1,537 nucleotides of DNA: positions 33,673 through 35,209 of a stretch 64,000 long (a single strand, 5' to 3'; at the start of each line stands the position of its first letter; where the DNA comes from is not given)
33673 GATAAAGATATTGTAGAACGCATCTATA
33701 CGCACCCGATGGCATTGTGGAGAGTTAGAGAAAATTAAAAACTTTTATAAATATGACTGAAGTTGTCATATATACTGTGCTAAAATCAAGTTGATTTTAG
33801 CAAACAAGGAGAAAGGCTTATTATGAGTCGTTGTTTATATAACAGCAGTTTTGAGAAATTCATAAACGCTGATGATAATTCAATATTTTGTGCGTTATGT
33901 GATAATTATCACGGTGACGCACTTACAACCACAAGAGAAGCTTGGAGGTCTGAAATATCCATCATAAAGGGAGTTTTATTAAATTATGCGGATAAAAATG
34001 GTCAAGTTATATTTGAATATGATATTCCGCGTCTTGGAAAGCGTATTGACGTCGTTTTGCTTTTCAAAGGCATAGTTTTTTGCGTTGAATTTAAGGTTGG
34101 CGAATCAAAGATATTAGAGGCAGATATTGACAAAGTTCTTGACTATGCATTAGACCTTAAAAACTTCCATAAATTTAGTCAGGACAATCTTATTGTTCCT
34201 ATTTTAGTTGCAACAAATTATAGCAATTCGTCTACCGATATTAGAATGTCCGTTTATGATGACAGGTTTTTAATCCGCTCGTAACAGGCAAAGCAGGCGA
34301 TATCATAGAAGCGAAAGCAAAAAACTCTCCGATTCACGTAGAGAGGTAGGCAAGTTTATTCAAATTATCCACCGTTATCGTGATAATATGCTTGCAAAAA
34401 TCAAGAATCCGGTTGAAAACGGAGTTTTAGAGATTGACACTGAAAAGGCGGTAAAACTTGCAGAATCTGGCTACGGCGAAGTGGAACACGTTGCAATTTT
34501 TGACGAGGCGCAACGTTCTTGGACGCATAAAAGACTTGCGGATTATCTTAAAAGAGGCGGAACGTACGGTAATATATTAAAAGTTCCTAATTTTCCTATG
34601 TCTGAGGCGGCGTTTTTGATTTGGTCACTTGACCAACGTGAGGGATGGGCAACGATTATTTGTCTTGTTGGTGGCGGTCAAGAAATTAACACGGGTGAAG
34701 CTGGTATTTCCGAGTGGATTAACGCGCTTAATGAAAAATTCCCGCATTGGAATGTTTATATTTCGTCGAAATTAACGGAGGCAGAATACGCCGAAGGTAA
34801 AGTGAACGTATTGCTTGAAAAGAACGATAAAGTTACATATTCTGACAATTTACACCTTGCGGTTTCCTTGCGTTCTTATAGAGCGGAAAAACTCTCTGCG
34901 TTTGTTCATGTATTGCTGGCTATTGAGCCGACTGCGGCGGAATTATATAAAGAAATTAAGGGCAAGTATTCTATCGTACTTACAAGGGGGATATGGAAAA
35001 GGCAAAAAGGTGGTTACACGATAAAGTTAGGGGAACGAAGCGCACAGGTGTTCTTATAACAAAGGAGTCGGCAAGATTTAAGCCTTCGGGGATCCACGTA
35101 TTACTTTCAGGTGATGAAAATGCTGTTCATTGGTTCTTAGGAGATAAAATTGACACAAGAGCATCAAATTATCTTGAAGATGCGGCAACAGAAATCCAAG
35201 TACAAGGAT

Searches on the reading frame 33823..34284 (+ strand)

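Call 4: search_protein_families(library=pfam, proteins=[window:33823-34284:+], max_evalue=0.01)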
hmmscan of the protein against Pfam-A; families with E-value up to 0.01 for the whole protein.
window:33823-34284:+ (153 aa): 1 family
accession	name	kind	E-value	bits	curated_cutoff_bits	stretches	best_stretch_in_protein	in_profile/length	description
PF23228.1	zf_PCFS4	-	0.0064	16.6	27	1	11-41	4-34/69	PCFS4 zinc finger domain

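Call 5: search_protein_families(library=padloc, proteins=[window:33823-34284:+], max_evalue=0.01)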
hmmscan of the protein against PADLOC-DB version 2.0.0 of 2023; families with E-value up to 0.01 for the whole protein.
window:33823-34284:+ (153 aa): 1 family
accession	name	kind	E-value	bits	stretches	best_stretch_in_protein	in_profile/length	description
PDLC05014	PDC-S41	-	2.7e-44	149.6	1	1-142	1-141/657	-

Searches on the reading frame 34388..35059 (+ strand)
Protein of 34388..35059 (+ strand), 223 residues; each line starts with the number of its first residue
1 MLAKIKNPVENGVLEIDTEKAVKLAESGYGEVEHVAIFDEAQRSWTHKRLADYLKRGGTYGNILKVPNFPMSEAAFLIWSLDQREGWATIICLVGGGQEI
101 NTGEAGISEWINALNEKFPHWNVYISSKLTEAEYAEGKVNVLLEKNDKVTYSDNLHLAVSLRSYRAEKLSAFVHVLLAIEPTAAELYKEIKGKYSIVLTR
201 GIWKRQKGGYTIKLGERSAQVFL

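Call 4: search_protein_families(library=pfam, proteins=[window:34388-35059:+], max_evalue=0.01)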
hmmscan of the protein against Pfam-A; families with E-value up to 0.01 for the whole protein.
window:34388-35059:+ (223 aa): 1 family
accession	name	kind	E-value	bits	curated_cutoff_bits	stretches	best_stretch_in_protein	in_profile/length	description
PF09848.15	SLFN-g3_helicase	-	1.7e-15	57.6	24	1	32-200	79-197/354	Schlafen group 3, DNA/RNA helicase domain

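Call 5: search_protein_families(library=padloc, proteins=[window:34388-35059:+], max_evalue=0.01)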
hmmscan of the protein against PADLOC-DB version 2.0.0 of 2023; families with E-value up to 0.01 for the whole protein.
window:34388-35059:+ (223 aa): 1 family
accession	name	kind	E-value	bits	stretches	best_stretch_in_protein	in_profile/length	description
PDLC05014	PDC-S41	-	2.6e-59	199.1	1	31-204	326-494/657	-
